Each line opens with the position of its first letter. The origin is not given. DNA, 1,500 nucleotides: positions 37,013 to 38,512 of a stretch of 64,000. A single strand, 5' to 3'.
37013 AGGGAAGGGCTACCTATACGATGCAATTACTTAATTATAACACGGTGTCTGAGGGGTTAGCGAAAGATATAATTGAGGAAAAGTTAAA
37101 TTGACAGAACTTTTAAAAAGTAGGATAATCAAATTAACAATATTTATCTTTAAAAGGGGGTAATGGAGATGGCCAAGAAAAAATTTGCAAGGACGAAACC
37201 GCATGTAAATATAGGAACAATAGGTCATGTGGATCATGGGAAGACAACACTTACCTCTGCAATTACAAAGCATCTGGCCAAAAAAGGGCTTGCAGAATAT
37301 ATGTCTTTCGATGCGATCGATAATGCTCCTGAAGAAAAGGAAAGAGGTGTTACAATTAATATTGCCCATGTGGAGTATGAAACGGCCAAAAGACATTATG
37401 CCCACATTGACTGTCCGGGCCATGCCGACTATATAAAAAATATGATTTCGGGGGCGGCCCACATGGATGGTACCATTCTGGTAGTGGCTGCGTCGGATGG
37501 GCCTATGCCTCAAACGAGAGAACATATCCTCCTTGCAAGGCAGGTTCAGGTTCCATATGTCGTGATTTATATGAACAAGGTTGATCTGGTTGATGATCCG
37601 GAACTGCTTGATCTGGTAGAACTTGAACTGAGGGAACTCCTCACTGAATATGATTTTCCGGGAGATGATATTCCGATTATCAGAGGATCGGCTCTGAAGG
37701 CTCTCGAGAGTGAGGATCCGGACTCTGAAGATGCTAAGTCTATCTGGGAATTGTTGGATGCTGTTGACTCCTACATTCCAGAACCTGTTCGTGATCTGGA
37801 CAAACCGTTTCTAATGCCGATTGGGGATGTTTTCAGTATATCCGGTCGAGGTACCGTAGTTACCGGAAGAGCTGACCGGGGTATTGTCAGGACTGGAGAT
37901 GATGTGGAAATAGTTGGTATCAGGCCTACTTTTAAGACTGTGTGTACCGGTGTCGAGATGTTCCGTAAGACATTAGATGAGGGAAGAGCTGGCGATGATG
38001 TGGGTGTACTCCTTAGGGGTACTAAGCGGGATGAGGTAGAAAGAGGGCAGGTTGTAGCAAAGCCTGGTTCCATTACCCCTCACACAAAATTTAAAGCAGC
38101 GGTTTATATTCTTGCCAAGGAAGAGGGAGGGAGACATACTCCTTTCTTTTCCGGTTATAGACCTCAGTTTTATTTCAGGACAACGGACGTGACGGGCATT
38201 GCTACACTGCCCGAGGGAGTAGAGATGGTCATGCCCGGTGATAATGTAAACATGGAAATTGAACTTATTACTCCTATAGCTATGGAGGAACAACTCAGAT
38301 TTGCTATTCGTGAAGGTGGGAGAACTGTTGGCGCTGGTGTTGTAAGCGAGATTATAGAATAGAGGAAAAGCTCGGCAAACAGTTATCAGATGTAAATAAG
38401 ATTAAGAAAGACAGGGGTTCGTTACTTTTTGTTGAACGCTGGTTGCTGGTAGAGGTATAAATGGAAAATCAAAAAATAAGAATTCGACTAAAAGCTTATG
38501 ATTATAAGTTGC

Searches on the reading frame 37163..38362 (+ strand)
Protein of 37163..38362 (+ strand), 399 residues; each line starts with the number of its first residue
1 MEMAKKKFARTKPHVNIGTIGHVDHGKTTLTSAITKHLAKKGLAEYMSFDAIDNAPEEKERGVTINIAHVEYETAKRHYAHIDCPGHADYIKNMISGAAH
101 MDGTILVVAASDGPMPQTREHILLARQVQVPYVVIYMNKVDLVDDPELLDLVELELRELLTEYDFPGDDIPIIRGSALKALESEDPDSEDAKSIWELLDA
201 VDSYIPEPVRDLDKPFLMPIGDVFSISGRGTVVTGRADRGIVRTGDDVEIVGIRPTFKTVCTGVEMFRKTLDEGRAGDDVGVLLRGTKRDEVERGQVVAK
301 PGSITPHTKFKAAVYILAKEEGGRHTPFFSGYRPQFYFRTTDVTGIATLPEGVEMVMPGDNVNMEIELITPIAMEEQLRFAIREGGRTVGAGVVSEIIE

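Call 40: find_encoding_contigs(protein=window:37163-38362:+, flank=2000, max_places=5)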
Protein window:37163-38362:+ (399 aa): no gene with exactly this product is on record in the collection.
